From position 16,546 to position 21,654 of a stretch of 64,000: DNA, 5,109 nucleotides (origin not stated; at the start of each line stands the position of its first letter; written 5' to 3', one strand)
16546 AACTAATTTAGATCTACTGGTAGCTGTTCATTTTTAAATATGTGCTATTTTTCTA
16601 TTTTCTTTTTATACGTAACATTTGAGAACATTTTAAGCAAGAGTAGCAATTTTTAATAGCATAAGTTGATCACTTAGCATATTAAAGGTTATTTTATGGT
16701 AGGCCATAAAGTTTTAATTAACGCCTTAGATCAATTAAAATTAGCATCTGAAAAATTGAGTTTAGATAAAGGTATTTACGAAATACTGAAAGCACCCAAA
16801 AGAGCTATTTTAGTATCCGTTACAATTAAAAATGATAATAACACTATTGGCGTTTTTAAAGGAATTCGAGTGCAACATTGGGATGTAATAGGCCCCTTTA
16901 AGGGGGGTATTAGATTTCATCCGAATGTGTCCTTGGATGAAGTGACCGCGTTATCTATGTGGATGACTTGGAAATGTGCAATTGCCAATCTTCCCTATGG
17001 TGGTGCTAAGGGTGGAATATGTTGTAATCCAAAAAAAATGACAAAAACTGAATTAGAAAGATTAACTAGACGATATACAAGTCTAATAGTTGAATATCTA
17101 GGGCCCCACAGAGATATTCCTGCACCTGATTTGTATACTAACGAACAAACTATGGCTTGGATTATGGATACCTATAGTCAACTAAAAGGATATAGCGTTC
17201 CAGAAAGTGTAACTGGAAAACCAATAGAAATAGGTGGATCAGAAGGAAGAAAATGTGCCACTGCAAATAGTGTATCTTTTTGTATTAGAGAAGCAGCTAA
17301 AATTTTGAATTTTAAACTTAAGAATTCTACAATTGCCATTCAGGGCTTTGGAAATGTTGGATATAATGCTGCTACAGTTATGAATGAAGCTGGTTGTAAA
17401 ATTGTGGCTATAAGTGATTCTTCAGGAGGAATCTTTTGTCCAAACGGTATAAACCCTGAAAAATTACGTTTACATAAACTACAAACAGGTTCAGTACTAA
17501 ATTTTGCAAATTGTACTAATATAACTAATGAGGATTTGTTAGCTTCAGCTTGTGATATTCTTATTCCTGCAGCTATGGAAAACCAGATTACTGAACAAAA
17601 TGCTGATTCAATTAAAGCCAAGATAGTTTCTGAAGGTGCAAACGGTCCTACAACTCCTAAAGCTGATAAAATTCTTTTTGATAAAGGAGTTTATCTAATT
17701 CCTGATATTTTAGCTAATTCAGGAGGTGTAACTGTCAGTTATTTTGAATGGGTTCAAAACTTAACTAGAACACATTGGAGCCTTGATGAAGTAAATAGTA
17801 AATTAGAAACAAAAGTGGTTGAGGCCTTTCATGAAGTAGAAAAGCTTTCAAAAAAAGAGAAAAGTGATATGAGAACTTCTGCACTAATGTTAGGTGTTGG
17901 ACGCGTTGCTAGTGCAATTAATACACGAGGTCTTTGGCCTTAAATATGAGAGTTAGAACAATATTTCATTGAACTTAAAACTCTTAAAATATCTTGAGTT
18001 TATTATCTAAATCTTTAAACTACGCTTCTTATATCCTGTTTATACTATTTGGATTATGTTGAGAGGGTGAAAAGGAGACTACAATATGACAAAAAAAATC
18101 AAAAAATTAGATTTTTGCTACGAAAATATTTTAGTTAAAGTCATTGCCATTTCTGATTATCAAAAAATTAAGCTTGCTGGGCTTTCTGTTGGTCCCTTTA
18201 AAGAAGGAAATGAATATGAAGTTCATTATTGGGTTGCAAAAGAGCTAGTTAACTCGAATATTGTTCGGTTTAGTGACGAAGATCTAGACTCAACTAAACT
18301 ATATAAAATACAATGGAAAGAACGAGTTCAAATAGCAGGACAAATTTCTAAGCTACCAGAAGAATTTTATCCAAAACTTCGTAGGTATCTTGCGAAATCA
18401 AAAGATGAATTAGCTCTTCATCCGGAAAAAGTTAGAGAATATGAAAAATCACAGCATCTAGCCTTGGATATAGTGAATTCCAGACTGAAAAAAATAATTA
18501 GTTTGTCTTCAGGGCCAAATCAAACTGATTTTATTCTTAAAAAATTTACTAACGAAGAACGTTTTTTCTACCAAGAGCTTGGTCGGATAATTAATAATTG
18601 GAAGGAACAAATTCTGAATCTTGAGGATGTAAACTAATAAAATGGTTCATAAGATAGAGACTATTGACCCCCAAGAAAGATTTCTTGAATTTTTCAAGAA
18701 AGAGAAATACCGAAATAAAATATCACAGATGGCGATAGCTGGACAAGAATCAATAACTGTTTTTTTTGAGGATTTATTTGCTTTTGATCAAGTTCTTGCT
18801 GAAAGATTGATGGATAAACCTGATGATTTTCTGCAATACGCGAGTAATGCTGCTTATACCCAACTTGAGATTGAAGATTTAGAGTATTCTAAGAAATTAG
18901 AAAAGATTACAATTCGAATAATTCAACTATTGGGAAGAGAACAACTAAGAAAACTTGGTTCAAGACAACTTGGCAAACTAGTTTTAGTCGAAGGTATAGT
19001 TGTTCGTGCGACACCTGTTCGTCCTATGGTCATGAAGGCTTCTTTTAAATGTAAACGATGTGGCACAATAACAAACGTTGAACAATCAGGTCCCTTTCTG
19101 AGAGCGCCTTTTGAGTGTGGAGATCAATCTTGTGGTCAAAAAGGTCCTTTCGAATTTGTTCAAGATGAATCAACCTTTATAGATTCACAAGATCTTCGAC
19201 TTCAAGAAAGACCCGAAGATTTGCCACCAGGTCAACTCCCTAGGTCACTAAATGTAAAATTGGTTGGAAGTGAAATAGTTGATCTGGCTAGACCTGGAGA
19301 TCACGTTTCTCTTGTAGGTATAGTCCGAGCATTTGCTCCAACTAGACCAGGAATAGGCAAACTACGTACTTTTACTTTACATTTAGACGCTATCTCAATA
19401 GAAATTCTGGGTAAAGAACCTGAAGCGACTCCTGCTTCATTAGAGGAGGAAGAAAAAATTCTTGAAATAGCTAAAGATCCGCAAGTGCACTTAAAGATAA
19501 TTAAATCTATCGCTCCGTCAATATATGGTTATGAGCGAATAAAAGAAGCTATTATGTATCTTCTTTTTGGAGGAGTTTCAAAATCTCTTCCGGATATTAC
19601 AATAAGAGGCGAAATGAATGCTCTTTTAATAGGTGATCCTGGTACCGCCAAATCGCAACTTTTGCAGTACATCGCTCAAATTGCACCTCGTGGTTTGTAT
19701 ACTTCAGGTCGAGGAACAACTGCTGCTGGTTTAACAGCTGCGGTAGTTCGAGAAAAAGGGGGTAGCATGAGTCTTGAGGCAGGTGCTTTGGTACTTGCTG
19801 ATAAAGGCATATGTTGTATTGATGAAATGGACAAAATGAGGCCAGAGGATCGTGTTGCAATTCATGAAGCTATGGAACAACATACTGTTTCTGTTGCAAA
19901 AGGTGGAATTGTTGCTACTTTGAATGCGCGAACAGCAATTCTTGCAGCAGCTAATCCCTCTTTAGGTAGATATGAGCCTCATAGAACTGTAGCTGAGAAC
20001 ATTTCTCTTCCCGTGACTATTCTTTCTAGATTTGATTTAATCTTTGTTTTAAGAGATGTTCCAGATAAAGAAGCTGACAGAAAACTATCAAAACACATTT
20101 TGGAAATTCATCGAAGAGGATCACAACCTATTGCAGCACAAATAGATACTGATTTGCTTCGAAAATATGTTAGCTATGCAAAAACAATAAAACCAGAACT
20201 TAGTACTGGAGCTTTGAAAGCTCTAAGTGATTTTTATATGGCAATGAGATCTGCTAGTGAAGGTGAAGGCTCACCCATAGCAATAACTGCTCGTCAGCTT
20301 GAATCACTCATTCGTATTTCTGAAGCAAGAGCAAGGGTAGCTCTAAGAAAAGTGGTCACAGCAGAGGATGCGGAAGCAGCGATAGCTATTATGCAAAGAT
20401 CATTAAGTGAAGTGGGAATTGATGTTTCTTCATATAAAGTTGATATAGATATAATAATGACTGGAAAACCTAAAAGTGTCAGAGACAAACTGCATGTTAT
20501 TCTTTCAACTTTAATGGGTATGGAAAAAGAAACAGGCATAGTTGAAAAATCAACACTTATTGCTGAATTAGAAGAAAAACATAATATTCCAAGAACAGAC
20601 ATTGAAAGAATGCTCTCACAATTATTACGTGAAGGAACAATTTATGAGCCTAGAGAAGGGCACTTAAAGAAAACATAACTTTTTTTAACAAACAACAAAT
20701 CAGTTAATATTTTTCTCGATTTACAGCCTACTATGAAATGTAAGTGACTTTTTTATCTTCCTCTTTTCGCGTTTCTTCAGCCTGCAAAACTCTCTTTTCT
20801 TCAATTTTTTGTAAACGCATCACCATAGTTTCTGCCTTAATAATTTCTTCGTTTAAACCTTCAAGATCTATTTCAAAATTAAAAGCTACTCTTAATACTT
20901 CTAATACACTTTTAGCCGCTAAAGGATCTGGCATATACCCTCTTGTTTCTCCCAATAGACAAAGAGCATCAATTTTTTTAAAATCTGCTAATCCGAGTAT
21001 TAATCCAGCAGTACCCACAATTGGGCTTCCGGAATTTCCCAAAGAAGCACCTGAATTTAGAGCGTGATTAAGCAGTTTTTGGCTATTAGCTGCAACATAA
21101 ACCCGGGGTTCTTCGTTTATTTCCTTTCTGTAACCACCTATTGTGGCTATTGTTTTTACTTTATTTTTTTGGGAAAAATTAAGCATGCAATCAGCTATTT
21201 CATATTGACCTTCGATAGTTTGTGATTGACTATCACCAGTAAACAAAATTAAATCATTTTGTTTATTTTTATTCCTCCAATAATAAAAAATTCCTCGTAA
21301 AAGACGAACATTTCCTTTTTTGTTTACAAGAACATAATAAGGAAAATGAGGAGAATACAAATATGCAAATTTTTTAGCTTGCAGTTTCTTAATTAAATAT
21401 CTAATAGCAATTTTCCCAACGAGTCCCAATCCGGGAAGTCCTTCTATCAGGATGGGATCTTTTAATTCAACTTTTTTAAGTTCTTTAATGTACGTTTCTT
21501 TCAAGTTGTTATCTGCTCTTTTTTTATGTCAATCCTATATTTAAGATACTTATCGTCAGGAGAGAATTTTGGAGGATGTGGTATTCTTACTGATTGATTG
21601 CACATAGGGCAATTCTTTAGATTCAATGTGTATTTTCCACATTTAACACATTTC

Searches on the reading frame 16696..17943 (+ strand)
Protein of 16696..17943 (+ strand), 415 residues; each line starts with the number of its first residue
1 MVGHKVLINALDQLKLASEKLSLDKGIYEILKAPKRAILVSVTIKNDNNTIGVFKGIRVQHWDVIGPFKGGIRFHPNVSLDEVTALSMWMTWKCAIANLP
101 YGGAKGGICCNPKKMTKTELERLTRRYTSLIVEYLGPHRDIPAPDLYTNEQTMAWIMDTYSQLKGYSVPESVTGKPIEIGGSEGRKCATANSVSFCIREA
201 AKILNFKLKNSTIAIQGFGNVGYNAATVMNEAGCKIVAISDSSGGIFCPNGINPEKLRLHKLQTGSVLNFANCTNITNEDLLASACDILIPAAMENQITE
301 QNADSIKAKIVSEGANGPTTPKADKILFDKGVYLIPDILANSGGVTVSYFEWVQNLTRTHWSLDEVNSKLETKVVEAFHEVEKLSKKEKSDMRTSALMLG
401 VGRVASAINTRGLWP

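Call 26: search_protein_families(library=pfam, proteins=[window:16696-17943:+], max_evalue=0.00001)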
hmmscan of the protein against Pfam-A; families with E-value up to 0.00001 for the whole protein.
window:16696-17943:+ (415 aa): 2 families
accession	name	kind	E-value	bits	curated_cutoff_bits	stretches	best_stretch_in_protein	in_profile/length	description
PF00208.27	ELFV_dehydrog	-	7.5e-78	262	23.4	1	180-412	1-241/241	Glutamate/Leucine/Phenylalanine/Valine dehydrogenase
PF02812.23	ELFV_dehydrog_N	-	5.3e-56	188.3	25.3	1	34-161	1-128/129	Glu/Leu/Phe/Val dehydrogenase, dimerisation domain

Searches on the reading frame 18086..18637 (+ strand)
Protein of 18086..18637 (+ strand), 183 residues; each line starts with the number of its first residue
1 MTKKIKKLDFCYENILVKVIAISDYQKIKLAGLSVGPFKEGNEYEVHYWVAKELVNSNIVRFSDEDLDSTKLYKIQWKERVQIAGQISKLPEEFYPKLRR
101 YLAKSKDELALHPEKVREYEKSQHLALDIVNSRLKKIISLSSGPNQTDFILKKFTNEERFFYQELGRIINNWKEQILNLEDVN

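Call 26: search_protein_families(library=pfam, proteins=[window:18086-18637:+], max_evalue=0.00001)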
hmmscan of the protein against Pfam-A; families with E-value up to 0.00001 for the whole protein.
window:18086-18637:+ (183 aa): 2 families
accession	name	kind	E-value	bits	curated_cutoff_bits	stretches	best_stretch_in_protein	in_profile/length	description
PF05916.17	Sld5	-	2.6e-08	34.5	22.3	1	73-176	8-101/102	GINS complex protein helical bundle domain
PF25005.1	PSF2_N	-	3.1e-06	27.6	27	1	6-56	3-53/60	PSF2 N-terminal domain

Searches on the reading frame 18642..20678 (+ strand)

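Call 26: search_protein_families(library=pfam, proteins=[window:18642-20678:+], max_evalue=0.00001)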
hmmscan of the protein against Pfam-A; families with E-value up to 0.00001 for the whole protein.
window:18642-20678:+ (678 aa): 7 families
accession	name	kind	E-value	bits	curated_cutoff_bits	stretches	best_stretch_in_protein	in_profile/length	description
PF00493.29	MCM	-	1.1e-96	322.8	23.3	1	270-490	2-224/224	MCM P-loop domain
PF17207.9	MCM_OB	-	5.5e-36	123.5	24.8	1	101-230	1-124/126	MCM OB domain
PF17855.7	MCM_lid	-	1.6e-26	93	27.4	1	504-588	1-87/87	MCM AAA-lid domain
PF14551.11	MCM_N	-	2e-11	44.6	24.9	1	12-93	2-93/95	MCM N-terminal domain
PF01078.27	Mg_chelatase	-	1.1e-09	38.5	20.3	1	373-441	92-160/207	Magnesium chelatase, subunit ChlI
PF07728.20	AAA_5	-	3.9e-09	37.1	22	1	327-440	2-124/139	AAA domain (dynein-related subfamily)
PF21120.3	MCM_WH_arc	-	1.2e-06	28.8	26.1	1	615-676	1-63/63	Archaeal MCM, winged-helix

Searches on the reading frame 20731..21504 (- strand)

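Call 26: search_protein_families(library=pfam, proteins=[window:20731-21504:-], max_evalue=0.00001)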
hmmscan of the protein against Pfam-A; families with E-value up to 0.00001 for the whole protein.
window:20731-21504:- (257 aa): 1 family
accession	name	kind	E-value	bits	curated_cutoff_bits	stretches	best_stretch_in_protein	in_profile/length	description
PF09754.15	PAC2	-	1.2e-42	146.6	25.8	1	19-231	1-214/215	PAC2 family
